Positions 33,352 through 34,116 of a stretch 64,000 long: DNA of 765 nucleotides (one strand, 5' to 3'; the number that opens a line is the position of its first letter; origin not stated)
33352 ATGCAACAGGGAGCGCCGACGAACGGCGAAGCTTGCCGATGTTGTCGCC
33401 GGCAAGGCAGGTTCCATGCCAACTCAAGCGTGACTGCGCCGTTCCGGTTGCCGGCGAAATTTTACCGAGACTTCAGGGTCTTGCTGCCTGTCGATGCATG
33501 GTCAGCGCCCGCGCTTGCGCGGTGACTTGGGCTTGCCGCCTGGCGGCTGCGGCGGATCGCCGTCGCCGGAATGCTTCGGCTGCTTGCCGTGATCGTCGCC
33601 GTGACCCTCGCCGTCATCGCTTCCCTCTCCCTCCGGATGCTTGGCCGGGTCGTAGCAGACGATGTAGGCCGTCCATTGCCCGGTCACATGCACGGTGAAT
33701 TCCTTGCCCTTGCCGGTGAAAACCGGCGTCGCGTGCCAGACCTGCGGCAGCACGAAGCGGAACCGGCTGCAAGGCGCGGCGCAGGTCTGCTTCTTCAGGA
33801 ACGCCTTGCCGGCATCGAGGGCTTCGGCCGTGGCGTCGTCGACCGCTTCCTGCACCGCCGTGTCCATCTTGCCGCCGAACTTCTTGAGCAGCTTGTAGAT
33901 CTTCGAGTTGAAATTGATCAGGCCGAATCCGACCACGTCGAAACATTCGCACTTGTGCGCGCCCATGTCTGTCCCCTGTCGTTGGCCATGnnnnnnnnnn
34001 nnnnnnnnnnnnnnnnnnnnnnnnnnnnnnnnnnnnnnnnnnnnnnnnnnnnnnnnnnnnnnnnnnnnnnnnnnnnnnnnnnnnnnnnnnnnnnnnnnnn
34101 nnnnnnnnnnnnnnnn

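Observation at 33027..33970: Low-GC islet with orphan Cys-containing gene between flotillin and Rieske genes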

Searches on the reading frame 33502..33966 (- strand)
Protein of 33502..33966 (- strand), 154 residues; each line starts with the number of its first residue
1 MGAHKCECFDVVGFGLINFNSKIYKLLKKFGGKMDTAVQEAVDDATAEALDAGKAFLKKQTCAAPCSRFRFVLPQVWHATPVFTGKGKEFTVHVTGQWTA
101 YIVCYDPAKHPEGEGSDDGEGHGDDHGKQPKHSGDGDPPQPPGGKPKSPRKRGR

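Call 6: search_protein_families(library=pfam, proteins=[window:33502-33966:-], max_evalue=0.1)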
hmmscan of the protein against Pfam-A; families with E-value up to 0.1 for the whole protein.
window:33502-33966:- (154 aa): 0 families

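Call 7: search_protein_families(library=ncbifam, proteins=[window:33502-33966:-], max_evalue=0.1)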
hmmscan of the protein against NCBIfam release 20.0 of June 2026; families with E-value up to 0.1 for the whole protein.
window:33502-33966:- (154 aa): 0 families

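Call 8: find_homologous_proteins(query=window:33502-33966:-, max_evalue=0.001)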
Query window:33502-33966:- (154 aa): 3 proteins with E <= 0.001 among 18 candidates.
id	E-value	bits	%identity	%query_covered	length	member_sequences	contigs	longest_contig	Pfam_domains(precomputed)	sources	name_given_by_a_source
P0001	5.3e-104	363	100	100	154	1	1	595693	-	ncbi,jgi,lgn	ncbi:MAG TPA: hypothetical protein VGH80_12845 [Xanthomonadaceae bacterium]|jgi:hypothetical protein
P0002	9.0e-64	232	69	100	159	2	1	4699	-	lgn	-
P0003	2.9e-45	172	60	83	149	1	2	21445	-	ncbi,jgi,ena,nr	ncbi:MAG TPA: hypothetical protein VK753_10160 [Xanthomonadaceae bacterium]|jgi:hypothetical protein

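Call 11: find_encoding_contigs(protein=P0002, flank=10000)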
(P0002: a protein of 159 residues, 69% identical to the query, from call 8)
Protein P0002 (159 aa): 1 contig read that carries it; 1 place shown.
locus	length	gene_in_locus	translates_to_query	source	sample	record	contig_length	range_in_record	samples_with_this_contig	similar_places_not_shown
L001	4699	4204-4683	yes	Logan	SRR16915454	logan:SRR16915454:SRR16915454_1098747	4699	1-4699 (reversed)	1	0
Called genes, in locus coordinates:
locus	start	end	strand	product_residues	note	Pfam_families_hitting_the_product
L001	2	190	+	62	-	?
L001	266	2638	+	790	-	PF02687:FtsX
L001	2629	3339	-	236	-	-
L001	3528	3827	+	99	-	PF07927:HicA_toxin (weak)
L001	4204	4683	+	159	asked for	-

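Call 12: find_encoding_contigs(protein=P0003, flank=10000)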
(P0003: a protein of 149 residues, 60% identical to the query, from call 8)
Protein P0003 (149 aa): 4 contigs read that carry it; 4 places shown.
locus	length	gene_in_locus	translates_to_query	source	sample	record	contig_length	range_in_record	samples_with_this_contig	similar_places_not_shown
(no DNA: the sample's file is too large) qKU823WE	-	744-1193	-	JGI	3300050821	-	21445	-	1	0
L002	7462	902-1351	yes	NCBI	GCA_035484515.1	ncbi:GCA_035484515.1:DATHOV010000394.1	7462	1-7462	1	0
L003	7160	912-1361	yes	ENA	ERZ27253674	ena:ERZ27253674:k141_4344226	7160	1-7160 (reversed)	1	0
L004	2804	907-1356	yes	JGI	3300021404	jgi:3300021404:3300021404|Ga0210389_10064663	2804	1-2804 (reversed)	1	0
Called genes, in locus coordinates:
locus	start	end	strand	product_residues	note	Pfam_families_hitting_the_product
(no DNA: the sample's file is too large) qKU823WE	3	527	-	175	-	?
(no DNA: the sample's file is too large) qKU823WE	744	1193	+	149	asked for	-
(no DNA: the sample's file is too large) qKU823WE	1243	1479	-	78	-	-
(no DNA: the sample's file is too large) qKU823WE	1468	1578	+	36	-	-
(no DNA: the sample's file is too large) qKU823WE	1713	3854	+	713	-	PF01145:Band_7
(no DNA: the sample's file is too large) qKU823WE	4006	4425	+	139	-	-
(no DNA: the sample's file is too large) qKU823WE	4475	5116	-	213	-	-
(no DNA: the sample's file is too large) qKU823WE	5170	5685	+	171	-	-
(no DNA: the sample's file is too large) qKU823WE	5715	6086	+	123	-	PF04237:YjbR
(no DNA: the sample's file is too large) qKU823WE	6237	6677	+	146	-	PF01042:Ribonuc_L-PSP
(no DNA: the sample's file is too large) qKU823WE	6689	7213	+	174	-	PF01661:Macro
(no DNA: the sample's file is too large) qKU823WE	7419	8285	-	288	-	PF02678:Pirin, PF05726:Pirin_C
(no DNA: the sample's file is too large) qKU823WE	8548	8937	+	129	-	PF04237:YjbR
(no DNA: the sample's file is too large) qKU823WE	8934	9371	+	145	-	PF13673:Acetyltransf_10, PF00583:Acetyltransf_1, PF13508:Acetyltransf_7, PF08445:FR47 (weak)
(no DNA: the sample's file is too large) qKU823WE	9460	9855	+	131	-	PF14534:DUF4440 (weak)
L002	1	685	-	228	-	PF00355:Rieske, PF00848:Ring_hydroxyl_A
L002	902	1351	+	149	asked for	-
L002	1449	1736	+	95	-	-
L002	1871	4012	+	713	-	PF01145:Band_7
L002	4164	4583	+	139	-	-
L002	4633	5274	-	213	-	-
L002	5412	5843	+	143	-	-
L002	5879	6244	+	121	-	PF04237:YjbR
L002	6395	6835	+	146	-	PF01042:Ribonuc_L-PSP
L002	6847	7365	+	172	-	PF01661:Macro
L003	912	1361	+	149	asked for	-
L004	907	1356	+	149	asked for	-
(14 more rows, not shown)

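Call 18: search_protein_representatives(protein=window:33502-33966:-)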
Query: 154 residues. Proteins with E-value up to 0.001 (for the whole library): 13; up to 1e-10: 8; up to 1e-30: 1. The best 13 are listed.
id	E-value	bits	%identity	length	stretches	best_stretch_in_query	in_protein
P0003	9.1e-46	172.0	60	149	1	1-151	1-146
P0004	8.3e-30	120.0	43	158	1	2-153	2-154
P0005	4.3e-25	104.7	41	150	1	2-151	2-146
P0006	1.3e-15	73.9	40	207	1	3-137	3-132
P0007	1.4e-14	70.5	42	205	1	3-136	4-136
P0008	3.3e-14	69.3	40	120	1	1-111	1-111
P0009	8.9e-12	61.4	39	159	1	3-152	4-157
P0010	6.8e-11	58.5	36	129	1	2-115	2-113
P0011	1.8e-09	53.9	43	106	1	2-78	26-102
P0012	1.9e-07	47.3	35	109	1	1-112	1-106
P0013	2.8e-05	40.2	37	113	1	38-107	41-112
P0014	7.6e-05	38.8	37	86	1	26-96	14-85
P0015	7.6e-04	35.6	30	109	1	2-110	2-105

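Call 21: find_homologous_proteins(query=A3, max_evalue=0.001)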
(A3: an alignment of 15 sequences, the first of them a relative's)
Query A3 (15 sequences) (154 aa, profile of the alignment): 22 proteins with E <= 0.001 among 1222 candidates.
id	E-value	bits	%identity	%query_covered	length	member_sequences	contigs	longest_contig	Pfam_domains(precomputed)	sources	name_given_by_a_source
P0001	8.0e-53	197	100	100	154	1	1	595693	-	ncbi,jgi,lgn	ncbi:MAG TPA: hypothetical protein VGH80_12845 [Xanthomonadaceae bacterium]|jgi:hypothetical protein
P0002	1.3e-51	193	69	100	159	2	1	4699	-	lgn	-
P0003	7.4e-48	181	60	83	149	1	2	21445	-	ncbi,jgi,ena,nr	ncbi:MAG TPA: hypothetical protein VK753_10160 [Xanthomonadaceae bacterium]|jgi:hypothetical protein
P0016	3.5e-45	172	38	74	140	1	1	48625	-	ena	-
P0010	1.2e-44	170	36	75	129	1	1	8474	-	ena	-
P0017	3.2e-44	169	36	70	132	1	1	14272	-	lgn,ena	-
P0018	1.6e-43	166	38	69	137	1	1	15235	-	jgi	jgi:hypothetical protein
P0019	4.0e-43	165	39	68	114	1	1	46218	-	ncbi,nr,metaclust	ncbi:hypothetical protein AYO41_00735 [Verrucomicrobia bacterium SCGC AG-212-E04]|nr:hypothetical pr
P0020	6.2e-43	165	34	68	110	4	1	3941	-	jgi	jgi:hypothetical protein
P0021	1.0e-42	164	41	68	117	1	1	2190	-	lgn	-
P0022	5.1e-42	162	34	68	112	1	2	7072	-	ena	-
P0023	3.9e-41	159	37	68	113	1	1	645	-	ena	-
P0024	1.3e-38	151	42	48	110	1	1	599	-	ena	-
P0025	1.4e-38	150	30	72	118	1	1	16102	-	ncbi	-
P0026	1.1e-37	147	30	72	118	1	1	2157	-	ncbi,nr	ncbi:MAG TPA: hypothetical protein VFY72_02505 [Beijerinckiaceae bacterium]|nr:hypothetical protein 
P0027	9.0e-33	132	35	71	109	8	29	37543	-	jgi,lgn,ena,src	-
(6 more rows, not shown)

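Call 23: find_encoding_contigs(protein=P0016, flank=6000, max_places=2)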
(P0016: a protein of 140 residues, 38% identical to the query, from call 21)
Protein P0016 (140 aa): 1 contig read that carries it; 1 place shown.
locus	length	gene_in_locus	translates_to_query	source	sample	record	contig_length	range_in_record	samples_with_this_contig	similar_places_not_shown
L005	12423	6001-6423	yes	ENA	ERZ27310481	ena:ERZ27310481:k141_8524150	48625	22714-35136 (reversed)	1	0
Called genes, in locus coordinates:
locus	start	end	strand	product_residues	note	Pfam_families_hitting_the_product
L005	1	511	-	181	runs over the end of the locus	PF11776:RcnB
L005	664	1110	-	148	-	PF08327:AHSA1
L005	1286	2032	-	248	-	PF02544:Steroid_dh (weak), PF06966:DUF1295, PF04191:PEMT (weak)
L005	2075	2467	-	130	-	-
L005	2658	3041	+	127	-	PF03965:Penicillinase_R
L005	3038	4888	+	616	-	PF05569:Peptidase_M56, PF01435:Peptidase_M48 (weak), PF06009: (faint)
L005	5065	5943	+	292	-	PF04151:PPC (faint)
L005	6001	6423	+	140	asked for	-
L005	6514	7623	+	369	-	PF01582:TIR (weak), PF13676:TIR_2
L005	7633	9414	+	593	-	PF20308:TPR-S, PF00211:Guanylate_cyc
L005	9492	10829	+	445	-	PF00691:OmpA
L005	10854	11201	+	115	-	-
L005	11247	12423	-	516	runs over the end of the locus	PF12679:ABC2_membrane_2, PF12698:ABC2_membrane_3 (weak)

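Call 24: find_encoding_contigs(protein=P0019, flank=6000, max_places=2)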
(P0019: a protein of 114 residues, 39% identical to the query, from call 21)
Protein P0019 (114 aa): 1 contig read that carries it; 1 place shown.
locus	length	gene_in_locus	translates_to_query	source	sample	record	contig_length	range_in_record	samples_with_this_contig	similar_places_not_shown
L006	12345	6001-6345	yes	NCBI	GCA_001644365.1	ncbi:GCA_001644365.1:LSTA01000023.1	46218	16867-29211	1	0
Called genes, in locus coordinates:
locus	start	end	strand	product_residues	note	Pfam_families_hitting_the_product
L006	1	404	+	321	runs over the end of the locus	-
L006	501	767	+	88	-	-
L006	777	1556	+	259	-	-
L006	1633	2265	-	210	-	-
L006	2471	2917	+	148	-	PF08327:AHSA1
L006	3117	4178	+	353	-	PF08240:ADH_N, PF00107:ADH_zinc_N, PF13602:ADH_zinc_N_2 (weak)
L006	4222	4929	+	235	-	PF08713:DNA_alkylation (weak)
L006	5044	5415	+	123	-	PF00903:Glyoxalase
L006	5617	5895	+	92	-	-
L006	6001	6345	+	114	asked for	-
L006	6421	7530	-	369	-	PF00027:cNMP_binding, PF10090:HPTransfase (faint), PF00512:HisKA, PF02518:HATPase_c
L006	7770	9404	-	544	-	PF03781:FGE-sulfatase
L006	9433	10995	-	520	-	PF00012:HSP70, PF06723:MreB_Mbl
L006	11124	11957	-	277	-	PF01025:GrpE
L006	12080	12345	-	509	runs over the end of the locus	PF00590:TP_methylase, PF02602:HEM4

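Call 25: find_encoding_contigs(protein=P0027, flank=6000, max_places=3)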
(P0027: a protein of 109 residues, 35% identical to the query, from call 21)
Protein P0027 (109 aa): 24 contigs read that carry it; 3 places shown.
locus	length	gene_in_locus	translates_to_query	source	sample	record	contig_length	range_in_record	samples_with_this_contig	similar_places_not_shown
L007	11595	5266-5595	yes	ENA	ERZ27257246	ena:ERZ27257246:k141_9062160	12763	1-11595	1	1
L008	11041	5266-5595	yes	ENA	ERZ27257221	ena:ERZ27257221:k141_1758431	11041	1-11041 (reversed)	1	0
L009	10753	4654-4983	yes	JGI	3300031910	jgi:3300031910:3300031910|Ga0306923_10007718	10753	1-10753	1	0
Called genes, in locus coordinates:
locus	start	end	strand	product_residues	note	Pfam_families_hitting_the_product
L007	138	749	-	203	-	-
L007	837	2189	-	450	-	PF00067:p450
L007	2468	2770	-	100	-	-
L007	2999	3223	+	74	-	-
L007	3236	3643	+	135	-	-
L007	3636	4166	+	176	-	-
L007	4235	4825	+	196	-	PF15956:DUF4760 (faint)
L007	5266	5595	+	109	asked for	-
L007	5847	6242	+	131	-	-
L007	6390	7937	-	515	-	PF18838:LPD23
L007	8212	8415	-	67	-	-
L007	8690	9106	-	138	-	-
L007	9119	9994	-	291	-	-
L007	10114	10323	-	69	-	-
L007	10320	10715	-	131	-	-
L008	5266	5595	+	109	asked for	-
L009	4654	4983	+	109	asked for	-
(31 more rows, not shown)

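Call 26: predict_structure(alignment_id=A1)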
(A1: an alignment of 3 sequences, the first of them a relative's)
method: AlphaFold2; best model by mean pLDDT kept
length: 154 residues; sequences in the alignment: 3
mean_pLDDT: 75.5   pTM: 0.62
mean pLDDT of the five models: 75.5, 75.0, 74.9, 72.7, 69.2
residues with pLDDT >= 90: 76; 70-90: 28; 50-70: 11; < 50: 39
segments of 3 or more residues with pLDDT < 50: 114-150
pLDDT, mean of each block of 10 residues (from residue 1): 86 95 76 81 97 92 91 96 85 97 91 48 32 35 42 47
secondary structure, 60 per line:
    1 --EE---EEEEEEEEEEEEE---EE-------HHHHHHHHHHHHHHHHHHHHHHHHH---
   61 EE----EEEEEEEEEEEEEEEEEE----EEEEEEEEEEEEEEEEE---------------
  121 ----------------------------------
elements in order: E8-20 H33-57 E67-84 E89-105

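Call 30: find_encoding_contigs(protein=P0025, flank=6000, max_places=2)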
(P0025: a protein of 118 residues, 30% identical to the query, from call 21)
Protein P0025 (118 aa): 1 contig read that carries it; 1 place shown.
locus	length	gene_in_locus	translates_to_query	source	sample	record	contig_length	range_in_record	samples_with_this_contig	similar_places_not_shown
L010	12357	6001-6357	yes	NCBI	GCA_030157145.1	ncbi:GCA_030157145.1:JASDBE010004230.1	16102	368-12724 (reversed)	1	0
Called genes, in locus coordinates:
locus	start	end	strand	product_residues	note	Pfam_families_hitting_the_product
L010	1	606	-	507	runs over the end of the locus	PF00171:Aldedh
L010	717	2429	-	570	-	PF00456:Transketolase_N, PF00676:E1_dh, PF02779:Transket_pyr, PF02780:Transketolase_C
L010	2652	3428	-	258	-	PF00106:adh_short, PF01370:Epimerase (faint), PF08659:KR, PF13460:NAD_binding_10 (weak), PF13561:adh_short_C2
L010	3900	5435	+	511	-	PF00515:TPR_1 (faint), PF07719:TPR_2 (faint), PF13371:TPR_9 (faint), PF13428:TPR_14 (faint), PF12895:ANAPC3 (faint), PF13432:TPR_16 (weak), PF13432:TPR_16 (weak), PF14559:TPR_19 (weak), +4 more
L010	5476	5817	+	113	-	-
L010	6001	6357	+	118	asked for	-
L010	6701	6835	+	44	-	-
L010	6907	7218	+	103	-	-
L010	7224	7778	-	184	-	PF01661:Macro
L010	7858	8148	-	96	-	PF01844:HNH, PF14279:HNH_5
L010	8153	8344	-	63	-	-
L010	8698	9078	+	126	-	PF01042:Ribonuc_L-PSP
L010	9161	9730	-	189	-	PF13453:Zn_ribbon_TFIIB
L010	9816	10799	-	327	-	PF01435:Peptidase_M48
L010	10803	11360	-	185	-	PF04011:LemA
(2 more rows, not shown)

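Call 31: find_encoding_contigs(protein=P0018, flank=6000, max_places=2)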
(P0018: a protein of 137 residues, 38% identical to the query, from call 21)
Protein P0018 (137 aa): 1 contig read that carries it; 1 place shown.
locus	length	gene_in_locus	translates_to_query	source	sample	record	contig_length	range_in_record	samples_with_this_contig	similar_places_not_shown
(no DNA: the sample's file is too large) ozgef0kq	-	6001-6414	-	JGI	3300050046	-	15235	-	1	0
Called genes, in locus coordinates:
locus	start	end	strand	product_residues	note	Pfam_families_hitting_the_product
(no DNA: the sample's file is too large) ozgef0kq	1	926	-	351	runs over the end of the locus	PF09588:YqaJ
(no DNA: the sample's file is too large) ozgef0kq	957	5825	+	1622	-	PF13156:Mrr_cat_2, PF00270:DEAD, PF04851:ResIII, PF00271:Helicase_C, PF22240:ISP_coupler, PF07669:Eco57I (weak), PF18135:Type_ISP_C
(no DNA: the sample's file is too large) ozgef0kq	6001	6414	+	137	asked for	-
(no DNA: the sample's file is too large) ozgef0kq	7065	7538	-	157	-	-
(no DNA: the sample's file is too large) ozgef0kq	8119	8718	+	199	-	PF00857:Isochorismatase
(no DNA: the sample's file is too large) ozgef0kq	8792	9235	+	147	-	PF00989:PAS, PF08448:PAS_4, PF13426:PAS_9 (weak), PF08447:PAS_3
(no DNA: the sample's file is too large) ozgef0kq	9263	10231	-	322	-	-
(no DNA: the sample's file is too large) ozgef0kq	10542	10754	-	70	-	?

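Call 37: search_solved_structures(query=A4, max_evalue=10, show_alignments=2)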
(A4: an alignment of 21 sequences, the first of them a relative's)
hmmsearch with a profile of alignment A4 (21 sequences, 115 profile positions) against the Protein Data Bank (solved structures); distinct sequences matched with E-value up to 10: 1.
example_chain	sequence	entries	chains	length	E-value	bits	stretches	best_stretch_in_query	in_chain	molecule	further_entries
9j3f_A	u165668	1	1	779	0.27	15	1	25-60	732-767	Tle1 phospholipase domain-containing protein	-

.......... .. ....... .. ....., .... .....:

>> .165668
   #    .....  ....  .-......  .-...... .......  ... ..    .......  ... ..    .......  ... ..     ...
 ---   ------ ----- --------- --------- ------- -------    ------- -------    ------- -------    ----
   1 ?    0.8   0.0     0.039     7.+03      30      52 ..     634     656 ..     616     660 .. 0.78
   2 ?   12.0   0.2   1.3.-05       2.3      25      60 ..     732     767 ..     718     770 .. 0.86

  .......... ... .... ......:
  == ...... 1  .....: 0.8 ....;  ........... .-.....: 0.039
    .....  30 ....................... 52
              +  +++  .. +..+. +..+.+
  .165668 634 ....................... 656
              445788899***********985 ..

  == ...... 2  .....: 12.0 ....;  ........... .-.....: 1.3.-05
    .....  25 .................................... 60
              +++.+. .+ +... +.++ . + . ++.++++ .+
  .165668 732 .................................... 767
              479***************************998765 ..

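Call 38: search_protein_families(library=pfam, alignment_id=A4, max_evalue=1)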
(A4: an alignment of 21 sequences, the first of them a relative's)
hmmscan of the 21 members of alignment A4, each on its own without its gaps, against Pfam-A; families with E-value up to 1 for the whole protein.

A. member 1, P0001 (154 aa): 1 family
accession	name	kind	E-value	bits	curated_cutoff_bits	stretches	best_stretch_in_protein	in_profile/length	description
PF20104.4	DUF6494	-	0.21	12.4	24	1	19-55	6-43/68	Family of unknown function (DUF6494)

B. families by the number of members that match (of 21 scanned): 10 families
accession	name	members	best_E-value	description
PF20104.4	DUF6494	3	0.12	Family of unknown function (DUF6494)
PF24668.1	KH_Vigilin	2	0.1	Vigilin KH domain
PF02265.22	S1-P1_nuclease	1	0.0042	S1/P1 Nuclease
PF00936.24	BMC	1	0.027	BMC domain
PF05620.16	TMEM208_SND2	1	0.11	SRP-independent targeting protein 2/TMEM208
PF18763.7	ddrB-ParB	1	0.12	ddrB-like ParB superfamily domain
PF21563.3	Mcp40H-20_sensor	1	0.13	Methyl-accepting chemotaxis sensory transducer, class 40H, sensor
PF12536.13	DUF3734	1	0.14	Patatin phospholipase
PF00690.31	Cation_ATPase_N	1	0.16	Cation transporter/ATPase, N-terminus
PF12197.13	lci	1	0.17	LCI fold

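Call 40: search_protein_families(library=padloc, alignment_id=A4, max_evalue=1)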
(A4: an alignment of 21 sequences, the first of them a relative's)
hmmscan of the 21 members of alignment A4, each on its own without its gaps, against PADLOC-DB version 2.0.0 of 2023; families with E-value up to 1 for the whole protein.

A. member 1, P0001 (154 aa): 0 families

B. families by the number of members that match (of 21 scanned): 1 family
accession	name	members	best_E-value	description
PDLC02737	PbeC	1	0.025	PbeC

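Call 41: search_protein_families(library=phrogs, alignment_id=A4, max_evalue=1)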
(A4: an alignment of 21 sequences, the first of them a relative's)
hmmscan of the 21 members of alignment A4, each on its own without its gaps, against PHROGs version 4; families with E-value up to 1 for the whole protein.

A. member 1, P0001 (154 aa): 0 families

B. families by the number of members that match (of 21 scanned): 15 families
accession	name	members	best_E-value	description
phrog_6960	-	2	0.027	baseplate protein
phrog_10015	-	2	0.11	-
phrog_21034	-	2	0.17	-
phrog_20383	-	1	0.0016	-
phrog_29460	-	1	0.019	-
phrog_32732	-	1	0.053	-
phrog_12894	-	1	0.061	-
phrog_33725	-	1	0.097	-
phrog_36832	-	1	0.13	-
phrog_18561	-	1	0.13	-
phrog_17093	-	1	0.14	-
phrog_8524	-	1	0.19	-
phrog_11807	-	1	0.2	-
phrog_13322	-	1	0.22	-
phrog_1596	-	1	0.23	-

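Call 42: predict_structure(alignment_id=A4)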
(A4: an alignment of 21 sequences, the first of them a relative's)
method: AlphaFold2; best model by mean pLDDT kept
length: 154 residues; sequences in the alignment: 21
mean_pLDDT: 80.1   pTM: 0.63
mean pLDDT of the five models: 80.1, 80.0, 79.0, 78.8, 76.2
residues with pLDDT >= 90: 84; 70-90: 20; 50-70: 25; < 50: 25
segments of 3 or more residues with pLDDT < 50: 115-137
pLDDT, mean of each block of 10 residues (from residue 1): 85 97 80 85 98 95 93 98 87 98 92 52 44 47 57 64
secondary structure, 60 per line:
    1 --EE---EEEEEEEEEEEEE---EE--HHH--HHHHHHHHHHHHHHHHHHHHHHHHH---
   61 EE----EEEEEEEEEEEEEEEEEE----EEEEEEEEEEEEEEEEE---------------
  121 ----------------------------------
elements in order: E8-20 H33-57 E67-84 E89-105
